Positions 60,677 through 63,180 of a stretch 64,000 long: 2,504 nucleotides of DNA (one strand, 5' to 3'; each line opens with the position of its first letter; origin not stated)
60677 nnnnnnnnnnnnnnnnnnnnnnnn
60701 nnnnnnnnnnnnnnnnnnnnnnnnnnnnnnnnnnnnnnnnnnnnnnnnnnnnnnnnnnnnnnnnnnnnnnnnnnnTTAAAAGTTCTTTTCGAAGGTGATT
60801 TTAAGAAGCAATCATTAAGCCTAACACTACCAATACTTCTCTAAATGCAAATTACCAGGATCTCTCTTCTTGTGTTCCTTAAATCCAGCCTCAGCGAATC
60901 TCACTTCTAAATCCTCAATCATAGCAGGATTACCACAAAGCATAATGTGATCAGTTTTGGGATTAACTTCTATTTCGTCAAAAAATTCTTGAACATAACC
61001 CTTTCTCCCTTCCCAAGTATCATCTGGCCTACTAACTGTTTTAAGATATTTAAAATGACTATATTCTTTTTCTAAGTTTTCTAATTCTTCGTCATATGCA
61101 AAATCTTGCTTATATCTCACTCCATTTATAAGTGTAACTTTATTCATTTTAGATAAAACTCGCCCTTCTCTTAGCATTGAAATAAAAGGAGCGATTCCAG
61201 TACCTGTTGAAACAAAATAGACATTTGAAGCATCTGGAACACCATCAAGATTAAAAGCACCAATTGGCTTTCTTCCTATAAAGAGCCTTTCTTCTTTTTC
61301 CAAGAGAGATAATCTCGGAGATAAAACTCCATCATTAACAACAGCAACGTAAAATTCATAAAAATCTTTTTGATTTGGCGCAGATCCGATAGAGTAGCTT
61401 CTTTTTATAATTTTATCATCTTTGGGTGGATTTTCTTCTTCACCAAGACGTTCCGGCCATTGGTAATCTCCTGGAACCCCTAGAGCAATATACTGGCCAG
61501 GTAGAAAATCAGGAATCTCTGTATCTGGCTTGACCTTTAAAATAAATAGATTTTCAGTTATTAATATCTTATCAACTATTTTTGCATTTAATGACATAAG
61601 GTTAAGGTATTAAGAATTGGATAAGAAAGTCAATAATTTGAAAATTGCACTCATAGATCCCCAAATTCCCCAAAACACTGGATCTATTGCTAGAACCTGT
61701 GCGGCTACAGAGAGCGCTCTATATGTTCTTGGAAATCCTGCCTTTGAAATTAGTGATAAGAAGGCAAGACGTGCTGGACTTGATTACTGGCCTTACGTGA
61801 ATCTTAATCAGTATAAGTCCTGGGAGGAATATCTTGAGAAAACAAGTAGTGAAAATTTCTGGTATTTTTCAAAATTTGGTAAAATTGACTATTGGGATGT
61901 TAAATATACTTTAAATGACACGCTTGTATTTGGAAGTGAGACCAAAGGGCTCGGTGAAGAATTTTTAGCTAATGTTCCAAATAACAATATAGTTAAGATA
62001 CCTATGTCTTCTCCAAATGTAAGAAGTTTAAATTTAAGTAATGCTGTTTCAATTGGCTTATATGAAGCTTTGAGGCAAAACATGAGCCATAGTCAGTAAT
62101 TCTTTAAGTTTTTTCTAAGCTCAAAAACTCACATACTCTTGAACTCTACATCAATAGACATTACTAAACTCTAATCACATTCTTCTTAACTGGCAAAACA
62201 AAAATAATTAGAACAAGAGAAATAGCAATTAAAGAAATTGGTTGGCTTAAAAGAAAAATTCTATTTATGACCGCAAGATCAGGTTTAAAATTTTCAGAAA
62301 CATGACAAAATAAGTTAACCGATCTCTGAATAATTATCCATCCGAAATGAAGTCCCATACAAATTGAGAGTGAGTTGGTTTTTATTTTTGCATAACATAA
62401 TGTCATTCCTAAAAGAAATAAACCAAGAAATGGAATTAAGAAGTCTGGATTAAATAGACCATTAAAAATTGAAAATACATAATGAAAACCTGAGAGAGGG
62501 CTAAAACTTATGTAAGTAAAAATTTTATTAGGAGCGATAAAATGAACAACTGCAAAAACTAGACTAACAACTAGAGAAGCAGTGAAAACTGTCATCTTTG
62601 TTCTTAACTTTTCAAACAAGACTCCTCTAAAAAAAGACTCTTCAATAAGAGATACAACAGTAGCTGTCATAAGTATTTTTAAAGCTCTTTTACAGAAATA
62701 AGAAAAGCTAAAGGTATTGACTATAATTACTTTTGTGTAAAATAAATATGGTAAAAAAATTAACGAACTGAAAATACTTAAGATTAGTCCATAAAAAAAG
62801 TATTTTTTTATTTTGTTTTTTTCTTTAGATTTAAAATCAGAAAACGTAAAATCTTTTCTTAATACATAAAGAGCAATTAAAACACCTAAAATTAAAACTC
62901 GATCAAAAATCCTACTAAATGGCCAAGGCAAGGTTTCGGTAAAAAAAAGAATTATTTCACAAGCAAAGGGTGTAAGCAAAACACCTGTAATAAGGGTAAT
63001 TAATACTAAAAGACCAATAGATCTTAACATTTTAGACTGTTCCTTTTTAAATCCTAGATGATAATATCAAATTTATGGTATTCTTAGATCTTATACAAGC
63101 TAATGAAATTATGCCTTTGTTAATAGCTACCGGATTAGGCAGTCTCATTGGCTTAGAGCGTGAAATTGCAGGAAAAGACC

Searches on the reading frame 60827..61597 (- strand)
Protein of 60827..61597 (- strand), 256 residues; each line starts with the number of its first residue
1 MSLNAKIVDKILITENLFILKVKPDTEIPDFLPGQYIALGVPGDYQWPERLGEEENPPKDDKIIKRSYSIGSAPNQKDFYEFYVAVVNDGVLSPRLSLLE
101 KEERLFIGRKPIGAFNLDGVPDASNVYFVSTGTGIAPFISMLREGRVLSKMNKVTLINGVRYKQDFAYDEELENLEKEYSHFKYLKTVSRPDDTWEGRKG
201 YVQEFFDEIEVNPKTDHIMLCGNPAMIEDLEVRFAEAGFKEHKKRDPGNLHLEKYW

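Call 36: search_protein_families(library=pfam, proteins=[window:60827-61597:-], max_evalue=0.001)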
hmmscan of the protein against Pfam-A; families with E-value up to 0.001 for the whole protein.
window:60827-61597:- (256 aa): 3 families
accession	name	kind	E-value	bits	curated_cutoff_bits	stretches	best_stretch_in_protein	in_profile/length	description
PF00175.26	NAD_binding_1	-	1e-24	87.7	22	1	128-229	1-106/109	Oxidoreductase NAD-binding domain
PF00970.30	FAD_binding_6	-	2.7e-05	24.9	21.1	0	60-115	43-97/99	Oxidoreductase FAD-binding domain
PF08030.17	NAD_binding_6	-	0.00011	22.8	22.2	0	124-178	2-62/156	Ferric reductase NAD binding domain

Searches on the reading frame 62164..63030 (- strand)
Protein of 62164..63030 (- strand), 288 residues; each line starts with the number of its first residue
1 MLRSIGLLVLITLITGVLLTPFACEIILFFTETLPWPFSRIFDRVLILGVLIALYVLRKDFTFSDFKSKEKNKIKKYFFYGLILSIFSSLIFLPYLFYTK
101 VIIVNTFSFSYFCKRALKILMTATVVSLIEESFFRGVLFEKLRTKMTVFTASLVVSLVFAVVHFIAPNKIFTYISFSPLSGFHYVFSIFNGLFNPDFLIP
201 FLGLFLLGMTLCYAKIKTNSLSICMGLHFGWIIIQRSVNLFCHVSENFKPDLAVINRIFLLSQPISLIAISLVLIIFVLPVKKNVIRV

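Call 36: search_protein_families(library=pfam, proteins=[window:62164-63030:-], max_evalue=0.001)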
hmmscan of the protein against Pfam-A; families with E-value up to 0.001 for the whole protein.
window:62164-63030:- (288 aa): 1 family
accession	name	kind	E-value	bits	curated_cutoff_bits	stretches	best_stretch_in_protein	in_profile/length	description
PF02517.21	Rce1-like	-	1.2e-13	51.6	22.4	1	116-231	5-90/93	Type II CAAX prenyl endopeptidase Rce1-like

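Call 93: find_encoding_contigs(protein=window:62164-63030:-, flank=10000, max_places=2)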
Protein window:62164-63030:- (288 aa): 1 contig read that carries it; 1 place shown.
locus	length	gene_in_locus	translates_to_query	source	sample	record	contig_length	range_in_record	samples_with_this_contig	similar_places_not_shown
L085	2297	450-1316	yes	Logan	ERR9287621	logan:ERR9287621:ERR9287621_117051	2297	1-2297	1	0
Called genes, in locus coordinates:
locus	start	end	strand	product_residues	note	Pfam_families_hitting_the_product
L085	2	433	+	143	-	?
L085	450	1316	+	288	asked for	PF02517:Rce1-like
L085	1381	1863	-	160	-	PF00588:SpoU_methylase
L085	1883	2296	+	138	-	?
